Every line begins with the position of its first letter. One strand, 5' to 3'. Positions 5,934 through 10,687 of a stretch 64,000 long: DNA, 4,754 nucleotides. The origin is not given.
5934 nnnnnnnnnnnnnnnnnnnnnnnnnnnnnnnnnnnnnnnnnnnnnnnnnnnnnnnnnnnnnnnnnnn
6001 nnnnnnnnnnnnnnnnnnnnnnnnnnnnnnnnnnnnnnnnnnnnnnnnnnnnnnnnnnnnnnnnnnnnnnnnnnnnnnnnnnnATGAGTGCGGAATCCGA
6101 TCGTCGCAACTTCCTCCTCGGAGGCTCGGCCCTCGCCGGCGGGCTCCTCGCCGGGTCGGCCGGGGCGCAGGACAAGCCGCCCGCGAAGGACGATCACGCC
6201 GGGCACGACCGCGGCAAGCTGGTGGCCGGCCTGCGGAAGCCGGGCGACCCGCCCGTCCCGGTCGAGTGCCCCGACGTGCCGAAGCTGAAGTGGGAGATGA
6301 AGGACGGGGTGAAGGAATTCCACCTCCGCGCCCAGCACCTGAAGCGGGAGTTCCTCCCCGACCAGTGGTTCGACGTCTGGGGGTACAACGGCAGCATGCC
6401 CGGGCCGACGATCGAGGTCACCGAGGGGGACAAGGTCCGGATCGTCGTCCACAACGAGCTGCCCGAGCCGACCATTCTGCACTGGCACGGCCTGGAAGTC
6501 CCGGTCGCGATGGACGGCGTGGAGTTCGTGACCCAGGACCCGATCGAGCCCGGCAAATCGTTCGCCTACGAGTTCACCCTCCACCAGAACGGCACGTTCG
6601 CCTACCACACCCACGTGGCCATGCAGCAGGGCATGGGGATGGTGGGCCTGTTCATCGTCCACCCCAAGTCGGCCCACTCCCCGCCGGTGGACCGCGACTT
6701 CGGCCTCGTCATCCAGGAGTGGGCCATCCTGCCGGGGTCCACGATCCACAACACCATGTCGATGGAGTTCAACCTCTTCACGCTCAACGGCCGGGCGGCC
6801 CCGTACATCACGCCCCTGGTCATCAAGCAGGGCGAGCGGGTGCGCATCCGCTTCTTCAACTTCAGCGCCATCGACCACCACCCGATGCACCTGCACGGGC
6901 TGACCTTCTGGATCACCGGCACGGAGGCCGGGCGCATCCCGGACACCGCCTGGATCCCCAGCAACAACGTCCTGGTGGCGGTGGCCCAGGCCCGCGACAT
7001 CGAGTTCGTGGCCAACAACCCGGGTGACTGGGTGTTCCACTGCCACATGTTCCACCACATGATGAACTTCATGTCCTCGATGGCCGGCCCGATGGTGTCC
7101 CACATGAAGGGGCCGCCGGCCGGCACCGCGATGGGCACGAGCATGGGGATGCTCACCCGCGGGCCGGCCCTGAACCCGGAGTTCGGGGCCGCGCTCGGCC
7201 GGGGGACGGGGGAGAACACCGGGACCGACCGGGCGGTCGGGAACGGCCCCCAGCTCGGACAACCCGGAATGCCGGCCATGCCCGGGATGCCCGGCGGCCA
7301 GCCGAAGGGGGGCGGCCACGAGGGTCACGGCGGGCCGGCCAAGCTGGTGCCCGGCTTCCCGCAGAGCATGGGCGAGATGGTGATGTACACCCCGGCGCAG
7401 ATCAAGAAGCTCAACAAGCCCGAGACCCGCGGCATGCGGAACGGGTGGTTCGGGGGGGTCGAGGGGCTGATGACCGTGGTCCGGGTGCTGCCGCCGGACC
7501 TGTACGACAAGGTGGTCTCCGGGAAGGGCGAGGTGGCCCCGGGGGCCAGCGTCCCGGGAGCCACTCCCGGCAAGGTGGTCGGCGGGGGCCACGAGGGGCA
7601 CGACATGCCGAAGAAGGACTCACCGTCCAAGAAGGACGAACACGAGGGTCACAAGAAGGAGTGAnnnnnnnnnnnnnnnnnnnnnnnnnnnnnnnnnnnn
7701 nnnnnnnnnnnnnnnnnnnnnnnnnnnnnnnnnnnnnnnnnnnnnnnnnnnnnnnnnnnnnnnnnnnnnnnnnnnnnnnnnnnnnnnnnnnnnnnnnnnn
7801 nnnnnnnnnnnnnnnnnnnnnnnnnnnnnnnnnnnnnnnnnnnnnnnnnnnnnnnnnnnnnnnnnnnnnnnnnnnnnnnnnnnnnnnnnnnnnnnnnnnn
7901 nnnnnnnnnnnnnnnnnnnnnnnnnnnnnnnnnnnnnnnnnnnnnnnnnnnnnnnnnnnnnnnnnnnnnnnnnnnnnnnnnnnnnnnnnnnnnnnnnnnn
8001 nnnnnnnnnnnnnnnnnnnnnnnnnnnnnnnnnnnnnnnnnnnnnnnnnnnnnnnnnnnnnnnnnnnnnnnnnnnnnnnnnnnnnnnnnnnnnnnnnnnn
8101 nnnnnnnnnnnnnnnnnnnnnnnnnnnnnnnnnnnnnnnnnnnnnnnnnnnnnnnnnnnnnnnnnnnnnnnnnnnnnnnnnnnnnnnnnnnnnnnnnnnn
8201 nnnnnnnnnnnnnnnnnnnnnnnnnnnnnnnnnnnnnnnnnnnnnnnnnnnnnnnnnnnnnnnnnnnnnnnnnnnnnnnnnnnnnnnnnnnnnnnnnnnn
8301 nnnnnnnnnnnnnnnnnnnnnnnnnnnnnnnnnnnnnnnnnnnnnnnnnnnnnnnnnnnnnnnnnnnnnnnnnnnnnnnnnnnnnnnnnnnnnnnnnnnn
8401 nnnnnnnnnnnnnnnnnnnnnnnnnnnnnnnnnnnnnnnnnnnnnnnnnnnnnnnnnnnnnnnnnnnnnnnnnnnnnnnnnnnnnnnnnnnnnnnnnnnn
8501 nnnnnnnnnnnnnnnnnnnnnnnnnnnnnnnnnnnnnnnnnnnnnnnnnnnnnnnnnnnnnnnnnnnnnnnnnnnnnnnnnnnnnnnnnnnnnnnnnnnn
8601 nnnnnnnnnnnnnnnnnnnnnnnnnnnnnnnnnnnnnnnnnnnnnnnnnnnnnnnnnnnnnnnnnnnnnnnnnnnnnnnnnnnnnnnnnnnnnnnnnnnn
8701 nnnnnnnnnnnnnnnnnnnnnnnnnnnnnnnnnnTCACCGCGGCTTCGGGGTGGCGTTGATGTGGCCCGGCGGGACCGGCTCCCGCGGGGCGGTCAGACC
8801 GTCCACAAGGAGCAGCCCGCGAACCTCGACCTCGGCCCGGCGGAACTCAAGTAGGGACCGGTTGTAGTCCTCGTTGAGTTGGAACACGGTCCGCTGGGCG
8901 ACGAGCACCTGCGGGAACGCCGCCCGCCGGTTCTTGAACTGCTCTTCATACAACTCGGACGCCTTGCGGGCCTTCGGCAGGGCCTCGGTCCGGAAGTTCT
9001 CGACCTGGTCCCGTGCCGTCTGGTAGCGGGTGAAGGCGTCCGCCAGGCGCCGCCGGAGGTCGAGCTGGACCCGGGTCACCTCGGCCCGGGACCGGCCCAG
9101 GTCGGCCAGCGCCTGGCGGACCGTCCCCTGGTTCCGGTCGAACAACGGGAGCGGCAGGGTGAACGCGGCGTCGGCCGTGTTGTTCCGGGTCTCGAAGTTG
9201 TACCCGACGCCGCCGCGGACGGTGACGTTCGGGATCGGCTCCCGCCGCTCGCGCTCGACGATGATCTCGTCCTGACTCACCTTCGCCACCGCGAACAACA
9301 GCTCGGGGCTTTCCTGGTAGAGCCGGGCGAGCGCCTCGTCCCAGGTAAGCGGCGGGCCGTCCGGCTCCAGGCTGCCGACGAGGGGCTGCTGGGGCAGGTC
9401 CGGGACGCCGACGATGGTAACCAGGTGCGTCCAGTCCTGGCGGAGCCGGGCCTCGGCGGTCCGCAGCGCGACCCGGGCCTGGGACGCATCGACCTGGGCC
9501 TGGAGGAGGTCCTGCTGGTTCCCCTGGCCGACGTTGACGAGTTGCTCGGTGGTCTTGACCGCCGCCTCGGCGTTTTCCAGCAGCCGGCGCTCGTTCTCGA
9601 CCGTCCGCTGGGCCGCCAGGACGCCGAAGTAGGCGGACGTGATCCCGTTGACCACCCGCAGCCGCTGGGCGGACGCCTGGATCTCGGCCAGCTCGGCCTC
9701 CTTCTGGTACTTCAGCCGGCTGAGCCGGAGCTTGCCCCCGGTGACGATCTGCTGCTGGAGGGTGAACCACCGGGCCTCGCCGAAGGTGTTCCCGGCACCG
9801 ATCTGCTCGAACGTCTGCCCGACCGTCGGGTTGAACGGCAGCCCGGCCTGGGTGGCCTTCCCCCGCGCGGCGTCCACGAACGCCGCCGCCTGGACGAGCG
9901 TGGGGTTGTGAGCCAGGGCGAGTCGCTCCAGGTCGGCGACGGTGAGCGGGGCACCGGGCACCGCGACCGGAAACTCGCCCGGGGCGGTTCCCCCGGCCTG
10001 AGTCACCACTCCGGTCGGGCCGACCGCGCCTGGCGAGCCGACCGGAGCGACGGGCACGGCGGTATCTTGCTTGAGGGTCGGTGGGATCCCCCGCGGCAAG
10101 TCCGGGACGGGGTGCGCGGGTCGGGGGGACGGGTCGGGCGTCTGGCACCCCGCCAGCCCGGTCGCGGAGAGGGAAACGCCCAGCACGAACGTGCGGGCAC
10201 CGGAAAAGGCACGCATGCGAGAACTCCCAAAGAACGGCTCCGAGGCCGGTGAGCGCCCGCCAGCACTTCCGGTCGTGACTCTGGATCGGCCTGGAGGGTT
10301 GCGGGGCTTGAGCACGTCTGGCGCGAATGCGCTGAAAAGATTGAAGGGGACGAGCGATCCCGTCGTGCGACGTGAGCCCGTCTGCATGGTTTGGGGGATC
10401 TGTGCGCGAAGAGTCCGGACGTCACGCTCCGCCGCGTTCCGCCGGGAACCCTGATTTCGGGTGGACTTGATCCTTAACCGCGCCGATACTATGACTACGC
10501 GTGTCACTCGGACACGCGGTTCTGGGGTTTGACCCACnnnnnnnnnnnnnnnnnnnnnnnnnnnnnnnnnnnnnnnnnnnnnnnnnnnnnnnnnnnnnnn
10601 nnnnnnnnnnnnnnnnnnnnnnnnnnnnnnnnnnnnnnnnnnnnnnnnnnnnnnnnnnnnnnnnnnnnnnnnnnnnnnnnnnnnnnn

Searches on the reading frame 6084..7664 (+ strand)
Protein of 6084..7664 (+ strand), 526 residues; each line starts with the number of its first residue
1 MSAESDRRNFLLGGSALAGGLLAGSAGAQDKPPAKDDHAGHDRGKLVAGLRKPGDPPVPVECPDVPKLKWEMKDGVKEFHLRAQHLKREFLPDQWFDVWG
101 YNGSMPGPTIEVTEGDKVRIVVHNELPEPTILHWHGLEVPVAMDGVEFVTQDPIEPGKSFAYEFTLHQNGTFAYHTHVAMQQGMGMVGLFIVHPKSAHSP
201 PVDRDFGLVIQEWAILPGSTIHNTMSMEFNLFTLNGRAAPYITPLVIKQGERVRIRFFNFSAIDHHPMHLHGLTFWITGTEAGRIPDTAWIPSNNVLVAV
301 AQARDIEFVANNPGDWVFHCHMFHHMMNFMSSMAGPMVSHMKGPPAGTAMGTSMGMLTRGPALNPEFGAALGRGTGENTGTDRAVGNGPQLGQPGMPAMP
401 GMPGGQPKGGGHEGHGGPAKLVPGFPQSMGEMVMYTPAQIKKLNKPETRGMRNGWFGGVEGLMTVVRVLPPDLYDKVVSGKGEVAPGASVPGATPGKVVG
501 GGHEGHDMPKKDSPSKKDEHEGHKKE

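Call 69: search_protein_families(library=pfam, proteins=[window:6084-7664:+], max_evalue=0.00001)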
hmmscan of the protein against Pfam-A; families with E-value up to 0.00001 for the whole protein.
window:6084-7664:+ (526 aa): 2 families
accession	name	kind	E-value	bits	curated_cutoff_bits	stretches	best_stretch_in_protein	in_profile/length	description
PF07732.21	Cu-oxidase_3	-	1.3e-40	138.7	21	1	97-196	16-118/119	Multicopper oxidase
PF07731.20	Cu-oxidase_2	-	1.6e-26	93.2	20.4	2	229-330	19-127/137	Multicopper oxidase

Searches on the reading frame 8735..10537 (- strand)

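Call 69: search_protein_families(library=pfam, proteins=[window:8735-10537:-], max_evalue=0.00001)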
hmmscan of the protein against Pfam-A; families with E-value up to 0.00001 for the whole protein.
window:8735-10537:- (600 aa): 1 family
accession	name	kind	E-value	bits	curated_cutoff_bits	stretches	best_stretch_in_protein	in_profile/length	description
PF02321.23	OEP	-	5.1e-36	124.7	22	2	201-371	2-181/187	Outer membrane efflux protein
